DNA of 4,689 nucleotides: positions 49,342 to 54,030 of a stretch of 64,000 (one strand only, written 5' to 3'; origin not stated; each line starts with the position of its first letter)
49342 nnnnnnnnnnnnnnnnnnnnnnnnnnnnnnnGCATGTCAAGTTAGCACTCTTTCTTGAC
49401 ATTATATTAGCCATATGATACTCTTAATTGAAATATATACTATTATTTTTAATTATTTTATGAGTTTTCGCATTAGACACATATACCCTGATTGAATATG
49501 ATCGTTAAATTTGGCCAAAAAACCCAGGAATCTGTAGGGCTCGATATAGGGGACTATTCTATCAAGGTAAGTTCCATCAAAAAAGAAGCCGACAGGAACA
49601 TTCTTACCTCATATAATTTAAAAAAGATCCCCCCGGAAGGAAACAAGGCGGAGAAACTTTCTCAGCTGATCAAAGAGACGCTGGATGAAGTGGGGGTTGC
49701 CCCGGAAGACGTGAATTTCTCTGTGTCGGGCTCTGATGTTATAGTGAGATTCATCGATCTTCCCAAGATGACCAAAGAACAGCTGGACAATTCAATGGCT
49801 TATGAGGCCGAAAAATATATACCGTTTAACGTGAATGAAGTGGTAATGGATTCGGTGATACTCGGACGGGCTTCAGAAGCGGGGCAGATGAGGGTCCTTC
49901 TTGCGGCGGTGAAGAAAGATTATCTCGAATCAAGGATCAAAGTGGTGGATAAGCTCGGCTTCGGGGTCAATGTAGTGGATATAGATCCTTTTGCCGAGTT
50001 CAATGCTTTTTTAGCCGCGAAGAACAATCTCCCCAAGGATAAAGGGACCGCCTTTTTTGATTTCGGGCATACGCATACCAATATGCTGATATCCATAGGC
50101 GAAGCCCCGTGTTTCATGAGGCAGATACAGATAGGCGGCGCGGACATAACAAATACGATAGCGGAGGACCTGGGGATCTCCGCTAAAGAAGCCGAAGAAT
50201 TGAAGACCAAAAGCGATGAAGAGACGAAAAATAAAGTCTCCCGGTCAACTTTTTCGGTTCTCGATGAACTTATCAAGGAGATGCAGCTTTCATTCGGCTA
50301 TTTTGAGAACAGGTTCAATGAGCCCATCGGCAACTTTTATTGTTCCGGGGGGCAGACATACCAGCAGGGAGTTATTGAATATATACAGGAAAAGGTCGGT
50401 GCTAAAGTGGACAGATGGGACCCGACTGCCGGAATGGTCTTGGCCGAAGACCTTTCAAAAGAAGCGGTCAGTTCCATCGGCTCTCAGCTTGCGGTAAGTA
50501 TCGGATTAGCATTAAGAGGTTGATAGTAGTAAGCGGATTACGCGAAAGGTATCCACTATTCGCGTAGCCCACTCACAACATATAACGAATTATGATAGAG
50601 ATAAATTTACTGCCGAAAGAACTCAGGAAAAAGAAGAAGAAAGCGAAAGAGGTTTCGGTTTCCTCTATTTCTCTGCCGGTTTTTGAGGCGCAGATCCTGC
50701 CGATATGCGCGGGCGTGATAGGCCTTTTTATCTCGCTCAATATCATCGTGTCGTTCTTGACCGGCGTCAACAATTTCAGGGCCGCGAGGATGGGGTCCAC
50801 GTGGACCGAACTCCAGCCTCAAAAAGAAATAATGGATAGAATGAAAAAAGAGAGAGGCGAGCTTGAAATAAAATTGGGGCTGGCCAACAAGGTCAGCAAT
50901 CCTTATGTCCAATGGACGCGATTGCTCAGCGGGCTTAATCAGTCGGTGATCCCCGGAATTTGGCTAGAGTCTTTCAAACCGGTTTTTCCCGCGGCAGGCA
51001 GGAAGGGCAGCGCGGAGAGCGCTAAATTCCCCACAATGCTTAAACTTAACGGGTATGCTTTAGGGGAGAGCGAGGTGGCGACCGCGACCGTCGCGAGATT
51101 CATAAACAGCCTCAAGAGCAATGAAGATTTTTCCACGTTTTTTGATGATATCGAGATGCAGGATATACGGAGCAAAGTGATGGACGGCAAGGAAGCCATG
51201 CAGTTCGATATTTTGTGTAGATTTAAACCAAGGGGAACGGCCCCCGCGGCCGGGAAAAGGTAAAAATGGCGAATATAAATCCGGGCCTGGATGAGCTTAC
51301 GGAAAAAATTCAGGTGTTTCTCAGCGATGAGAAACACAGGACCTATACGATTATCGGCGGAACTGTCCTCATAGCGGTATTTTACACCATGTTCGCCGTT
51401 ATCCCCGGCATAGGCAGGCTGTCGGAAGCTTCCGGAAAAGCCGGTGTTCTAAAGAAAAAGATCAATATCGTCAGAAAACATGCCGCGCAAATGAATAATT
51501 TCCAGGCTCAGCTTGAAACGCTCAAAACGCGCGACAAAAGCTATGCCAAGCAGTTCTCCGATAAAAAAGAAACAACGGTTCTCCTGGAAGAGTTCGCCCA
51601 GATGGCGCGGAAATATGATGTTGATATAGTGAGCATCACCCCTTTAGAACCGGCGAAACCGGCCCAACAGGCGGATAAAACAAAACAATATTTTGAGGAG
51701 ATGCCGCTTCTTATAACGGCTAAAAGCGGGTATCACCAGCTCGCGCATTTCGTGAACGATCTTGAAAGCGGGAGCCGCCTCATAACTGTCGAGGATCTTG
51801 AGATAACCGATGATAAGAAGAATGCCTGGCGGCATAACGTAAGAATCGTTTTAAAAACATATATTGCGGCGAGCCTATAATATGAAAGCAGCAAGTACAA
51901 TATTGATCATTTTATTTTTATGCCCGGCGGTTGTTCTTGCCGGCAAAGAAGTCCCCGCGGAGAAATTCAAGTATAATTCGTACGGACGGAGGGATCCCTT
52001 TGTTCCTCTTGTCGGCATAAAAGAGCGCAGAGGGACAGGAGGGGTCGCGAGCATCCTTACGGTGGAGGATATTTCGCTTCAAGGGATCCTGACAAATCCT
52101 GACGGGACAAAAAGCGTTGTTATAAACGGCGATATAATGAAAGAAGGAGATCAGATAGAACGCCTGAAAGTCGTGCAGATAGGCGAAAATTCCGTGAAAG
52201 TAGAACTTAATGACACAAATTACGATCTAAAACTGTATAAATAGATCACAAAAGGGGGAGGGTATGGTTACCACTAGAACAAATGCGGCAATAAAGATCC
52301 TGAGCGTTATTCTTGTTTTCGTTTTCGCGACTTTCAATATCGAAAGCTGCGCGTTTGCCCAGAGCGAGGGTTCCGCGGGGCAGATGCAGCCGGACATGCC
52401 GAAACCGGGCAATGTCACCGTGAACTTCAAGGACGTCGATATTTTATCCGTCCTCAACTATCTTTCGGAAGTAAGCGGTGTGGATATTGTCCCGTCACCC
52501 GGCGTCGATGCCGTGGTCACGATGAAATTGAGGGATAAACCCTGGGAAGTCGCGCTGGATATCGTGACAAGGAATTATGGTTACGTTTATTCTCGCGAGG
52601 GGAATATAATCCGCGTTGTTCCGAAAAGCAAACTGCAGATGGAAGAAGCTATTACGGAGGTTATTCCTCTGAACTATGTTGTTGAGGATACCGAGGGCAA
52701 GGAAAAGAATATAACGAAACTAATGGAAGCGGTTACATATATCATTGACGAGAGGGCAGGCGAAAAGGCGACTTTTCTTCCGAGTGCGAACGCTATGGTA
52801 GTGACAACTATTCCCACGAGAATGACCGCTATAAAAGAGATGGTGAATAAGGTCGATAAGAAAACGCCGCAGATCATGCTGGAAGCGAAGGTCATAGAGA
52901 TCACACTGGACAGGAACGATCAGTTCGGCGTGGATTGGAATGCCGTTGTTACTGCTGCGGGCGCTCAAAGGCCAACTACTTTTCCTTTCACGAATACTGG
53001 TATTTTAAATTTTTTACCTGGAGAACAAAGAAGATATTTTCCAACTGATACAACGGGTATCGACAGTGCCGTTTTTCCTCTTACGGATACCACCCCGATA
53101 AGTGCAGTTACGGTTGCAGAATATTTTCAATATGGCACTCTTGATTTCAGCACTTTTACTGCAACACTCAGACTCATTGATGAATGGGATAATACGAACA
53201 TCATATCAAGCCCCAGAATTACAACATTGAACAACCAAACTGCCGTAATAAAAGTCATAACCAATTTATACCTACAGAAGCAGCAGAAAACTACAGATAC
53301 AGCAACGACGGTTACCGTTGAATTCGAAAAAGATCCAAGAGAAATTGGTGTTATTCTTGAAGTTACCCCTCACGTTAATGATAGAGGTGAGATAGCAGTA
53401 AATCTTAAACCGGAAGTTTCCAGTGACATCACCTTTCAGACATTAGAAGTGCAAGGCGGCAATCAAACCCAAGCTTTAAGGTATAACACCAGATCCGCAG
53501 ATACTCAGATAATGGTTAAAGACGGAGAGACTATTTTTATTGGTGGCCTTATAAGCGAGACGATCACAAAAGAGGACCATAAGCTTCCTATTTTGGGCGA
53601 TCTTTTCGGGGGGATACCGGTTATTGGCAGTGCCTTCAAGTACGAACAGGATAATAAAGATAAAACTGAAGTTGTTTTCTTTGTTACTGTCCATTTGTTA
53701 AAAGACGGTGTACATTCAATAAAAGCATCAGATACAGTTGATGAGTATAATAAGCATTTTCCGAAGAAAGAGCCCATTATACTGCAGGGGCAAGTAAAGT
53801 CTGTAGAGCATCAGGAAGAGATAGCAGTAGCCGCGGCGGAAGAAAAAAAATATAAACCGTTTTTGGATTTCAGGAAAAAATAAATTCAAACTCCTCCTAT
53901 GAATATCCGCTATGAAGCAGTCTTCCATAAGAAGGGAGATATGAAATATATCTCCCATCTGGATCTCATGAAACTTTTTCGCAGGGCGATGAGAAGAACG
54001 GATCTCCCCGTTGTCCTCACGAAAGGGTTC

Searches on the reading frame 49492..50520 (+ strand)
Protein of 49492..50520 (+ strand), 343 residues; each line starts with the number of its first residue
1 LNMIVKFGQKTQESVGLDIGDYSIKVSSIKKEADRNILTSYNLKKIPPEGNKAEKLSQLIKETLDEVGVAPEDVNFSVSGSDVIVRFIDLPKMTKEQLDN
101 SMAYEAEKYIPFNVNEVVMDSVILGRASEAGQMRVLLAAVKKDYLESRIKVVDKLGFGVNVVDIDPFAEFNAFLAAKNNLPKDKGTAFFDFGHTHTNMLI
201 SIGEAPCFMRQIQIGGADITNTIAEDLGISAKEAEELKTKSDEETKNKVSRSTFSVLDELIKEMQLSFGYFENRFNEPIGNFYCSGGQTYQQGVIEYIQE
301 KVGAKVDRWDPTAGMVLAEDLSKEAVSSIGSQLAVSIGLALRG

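Call 75: search_protein_families(library=pfam, proteins=[window:49492-50520:+], max_evalue=0.001)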
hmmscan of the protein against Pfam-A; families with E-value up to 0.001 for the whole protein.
window:49492-50520:+ (343 aa): 3 families
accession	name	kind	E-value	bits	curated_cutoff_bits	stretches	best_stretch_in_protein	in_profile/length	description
PF11104.14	PilM_2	-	1.9e-47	162.3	27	1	16-342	1-338/340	Type IV pilus assembly protein PilM;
PF14450.12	FtsA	-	1.5e-10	41.9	31.8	1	190-317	4-114/127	Cell division protein FtsA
PF05134.19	T2SSL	-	0.00012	22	25.5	1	73-166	48-135/231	Type II secretion system (T2SS), protein L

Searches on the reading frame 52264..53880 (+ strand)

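Call 75: search_protein_families(library=pfam, proteins=[window:52264-53880:+], max_evalue=0.001)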
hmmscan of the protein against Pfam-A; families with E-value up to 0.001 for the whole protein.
window:52264-53880:+ (539 aa): 2 families
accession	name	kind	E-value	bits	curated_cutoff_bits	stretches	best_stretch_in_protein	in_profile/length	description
PF00263.26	Secretin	-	6.6e-41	140.1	27.5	1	309-479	6-168/169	Bacterial type II and III secretion system protein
PF07660.19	STN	-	2.5e-08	34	28.4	1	76-121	5-52/52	Secretin and TonB N terminus short domain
